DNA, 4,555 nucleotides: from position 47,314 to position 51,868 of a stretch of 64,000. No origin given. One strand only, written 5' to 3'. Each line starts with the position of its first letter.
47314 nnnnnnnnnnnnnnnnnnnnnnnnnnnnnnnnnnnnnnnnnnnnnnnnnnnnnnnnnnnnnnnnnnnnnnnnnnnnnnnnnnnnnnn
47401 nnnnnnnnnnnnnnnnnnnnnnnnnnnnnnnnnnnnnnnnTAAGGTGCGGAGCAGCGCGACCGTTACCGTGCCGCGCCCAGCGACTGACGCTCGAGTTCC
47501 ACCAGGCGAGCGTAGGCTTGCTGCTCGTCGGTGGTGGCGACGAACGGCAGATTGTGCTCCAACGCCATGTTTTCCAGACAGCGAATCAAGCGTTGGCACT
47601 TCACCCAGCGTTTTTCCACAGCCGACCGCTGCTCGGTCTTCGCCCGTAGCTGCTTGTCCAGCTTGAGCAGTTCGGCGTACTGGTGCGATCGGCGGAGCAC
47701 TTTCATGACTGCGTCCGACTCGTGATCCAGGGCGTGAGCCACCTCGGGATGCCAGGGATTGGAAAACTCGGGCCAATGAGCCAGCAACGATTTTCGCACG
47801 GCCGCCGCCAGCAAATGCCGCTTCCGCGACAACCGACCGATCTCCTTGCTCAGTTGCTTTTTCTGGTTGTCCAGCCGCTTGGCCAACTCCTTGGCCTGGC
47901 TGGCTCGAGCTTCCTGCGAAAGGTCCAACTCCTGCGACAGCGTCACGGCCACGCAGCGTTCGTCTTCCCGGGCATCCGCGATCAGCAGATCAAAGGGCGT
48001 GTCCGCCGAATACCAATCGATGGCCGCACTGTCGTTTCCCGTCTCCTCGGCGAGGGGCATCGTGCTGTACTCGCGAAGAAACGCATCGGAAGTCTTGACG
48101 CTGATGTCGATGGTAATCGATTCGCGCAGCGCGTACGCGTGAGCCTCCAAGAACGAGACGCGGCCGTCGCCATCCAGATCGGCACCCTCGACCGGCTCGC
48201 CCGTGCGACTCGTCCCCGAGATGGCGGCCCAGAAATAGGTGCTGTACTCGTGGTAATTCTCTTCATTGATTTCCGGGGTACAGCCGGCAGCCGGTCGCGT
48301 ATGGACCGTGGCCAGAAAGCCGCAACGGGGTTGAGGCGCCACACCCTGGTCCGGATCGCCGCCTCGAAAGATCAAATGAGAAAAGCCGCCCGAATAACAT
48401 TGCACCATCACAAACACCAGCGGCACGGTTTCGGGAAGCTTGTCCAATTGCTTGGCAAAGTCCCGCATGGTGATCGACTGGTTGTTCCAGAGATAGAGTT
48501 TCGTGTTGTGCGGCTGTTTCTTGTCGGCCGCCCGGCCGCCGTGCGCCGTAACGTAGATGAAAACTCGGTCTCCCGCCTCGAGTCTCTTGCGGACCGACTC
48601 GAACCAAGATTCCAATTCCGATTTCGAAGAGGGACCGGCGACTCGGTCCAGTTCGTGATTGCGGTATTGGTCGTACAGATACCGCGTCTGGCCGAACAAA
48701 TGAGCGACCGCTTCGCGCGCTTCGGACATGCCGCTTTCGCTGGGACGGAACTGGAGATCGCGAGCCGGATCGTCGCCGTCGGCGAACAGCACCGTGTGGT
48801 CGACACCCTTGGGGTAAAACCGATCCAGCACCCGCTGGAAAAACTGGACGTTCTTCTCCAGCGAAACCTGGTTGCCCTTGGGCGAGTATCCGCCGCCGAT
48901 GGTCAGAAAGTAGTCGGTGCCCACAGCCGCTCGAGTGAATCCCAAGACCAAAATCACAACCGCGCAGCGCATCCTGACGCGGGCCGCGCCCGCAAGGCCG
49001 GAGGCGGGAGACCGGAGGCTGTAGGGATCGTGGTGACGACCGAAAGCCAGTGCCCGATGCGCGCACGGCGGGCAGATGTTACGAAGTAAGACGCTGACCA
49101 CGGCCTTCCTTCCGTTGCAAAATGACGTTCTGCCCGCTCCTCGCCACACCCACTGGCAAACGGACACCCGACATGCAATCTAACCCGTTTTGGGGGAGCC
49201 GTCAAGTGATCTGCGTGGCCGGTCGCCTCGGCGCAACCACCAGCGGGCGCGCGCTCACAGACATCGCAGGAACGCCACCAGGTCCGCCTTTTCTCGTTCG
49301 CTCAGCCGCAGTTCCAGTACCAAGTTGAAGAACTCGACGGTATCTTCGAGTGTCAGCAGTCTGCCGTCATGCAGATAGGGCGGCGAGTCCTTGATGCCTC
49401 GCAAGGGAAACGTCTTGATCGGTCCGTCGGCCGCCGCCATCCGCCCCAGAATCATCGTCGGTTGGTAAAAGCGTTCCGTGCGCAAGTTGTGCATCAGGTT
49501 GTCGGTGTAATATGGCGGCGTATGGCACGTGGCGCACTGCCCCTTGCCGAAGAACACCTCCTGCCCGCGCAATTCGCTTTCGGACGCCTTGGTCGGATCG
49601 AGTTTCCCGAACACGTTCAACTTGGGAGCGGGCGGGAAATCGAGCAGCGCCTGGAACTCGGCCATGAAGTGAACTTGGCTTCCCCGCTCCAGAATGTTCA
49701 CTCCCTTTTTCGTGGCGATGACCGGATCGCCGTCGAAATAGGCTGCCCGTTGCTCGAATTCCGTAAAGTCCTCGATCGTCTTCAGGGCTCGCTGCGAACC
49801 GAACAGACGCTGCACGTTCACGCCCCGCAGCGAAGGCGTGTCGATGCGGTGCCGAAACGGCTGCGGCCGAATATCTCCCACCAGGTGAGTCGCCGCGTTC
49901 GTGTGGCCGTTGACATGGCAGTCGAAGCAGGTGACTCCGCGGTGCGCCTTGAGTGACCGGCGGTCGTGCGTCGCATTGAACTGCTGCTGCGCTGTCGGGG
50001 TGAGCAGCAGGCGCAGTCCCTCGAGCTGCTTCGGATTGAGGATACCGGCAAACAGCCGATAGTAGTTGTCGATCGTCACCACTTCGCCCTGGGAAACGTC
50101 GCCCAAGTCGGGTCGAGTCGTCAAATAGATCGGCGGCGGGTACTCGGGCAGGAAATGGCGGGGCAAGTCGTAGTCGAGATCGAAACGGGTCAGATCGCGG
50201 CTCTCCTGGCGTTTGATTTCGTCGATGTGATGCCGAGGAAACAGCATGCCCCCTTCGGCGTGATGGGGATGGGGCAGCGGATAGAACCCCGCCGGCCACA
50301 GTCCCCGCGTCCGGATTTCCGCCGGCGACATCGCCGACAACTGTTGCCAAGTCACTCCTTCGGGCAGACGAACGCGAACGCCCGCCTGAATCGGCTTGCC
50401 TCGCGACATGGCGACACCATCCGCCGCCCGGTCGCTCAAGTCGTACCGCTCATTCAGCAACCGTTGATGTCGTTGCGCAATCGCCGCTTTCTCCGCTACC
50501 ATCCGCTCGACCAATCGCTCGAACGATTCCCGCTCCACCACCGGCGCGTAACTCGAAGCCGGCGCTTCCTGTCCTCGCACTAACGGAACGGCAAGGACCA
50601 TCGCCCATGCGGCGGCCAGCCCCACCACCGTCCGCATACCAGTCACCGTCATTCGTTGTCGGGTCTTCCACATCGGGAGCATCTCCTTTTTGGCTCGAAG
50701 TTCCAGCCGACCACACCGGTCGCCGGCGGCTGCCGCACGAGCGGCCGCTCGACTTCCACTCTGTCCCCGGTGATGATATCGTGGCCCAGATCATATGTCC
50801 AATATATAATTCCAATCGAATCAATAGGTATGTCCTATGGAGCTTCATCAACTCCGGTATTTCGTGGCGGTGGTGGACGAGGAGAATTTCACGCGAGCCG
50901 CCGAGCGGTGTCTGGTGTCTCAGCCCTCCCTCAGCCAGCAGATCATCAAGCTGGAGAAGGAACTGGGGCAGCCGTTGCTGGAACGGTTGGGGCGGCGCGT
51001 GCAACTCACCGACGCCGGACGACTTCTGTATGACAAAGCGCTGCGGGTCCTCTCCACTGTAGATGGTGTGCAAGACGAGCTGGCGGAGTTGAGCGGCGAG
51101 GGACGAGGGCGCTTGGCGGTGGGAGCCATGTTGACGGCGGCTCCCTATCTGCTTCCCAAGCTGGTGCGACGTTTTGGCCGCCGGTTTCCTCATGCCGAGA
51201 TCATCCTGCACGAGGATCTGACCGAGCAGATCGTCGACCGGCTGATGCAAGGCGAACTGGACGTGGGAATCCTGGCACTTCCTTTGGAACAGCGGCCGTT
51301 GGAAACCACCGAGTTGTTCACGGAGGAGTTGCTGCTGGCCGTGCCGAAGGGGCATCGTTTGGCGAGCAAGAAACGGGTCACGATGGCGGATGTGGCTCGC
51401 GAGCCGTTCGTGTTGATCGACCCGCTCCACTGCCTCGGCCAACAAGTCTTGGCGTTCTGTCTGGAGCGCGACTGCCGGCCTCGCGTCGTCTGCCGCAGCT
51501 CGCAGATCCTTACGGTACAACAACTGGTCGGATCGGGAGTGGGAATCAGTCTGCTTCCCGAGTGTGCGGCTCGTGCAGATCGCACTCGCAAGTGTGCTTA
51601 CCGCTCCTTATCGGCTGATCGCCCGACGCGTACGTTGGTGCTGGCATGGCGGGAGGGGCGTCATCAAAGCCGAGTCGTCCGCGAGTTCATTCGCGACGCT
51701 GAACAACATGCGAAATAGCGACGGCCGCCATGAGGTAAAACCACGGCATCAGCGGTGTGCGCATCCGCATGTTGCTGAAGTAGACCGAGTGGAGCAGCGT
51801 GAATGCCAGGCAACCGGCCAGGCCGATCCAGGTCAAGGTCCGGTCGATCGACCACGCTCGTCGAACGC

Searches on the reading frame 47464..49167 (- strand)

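Call 55: search_protein_families(library=pfam, proteins=[window:47464-49167:-], max_evalue=0.0001)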
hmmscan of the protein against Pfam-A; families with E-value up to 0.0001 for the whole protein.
window:47464-49167:- (567 aa): 1 family
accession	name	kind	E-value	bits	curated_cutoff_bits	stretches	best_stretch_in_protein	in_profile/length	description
PF01650.23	Peptidase_C13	-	7.1e-05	22.9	22.8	0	198-263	107-166/258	Peptidase C13 family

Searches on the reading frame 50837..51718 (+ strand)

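Call 55: search_protein_families(library=pfam, proteins=[window:50837-51718:+], max_evalue=0.0001)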
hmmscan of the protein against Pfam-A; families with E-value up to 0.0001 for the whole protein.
window:50837-51718:+ (293 aa): 2 families
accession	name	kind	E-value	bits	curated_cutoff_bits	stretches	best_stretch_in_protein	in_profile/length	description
PF03466.25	LysR_substrate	-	1.1e-52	178.9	28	1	87-290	2-206/209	LysR substrate binding domain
PF00126.33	HTH_1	-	3.6e-24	84.9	26.6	1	3-62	1-60/60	Bacterial regulatory helix-turn-helix protein, lysR family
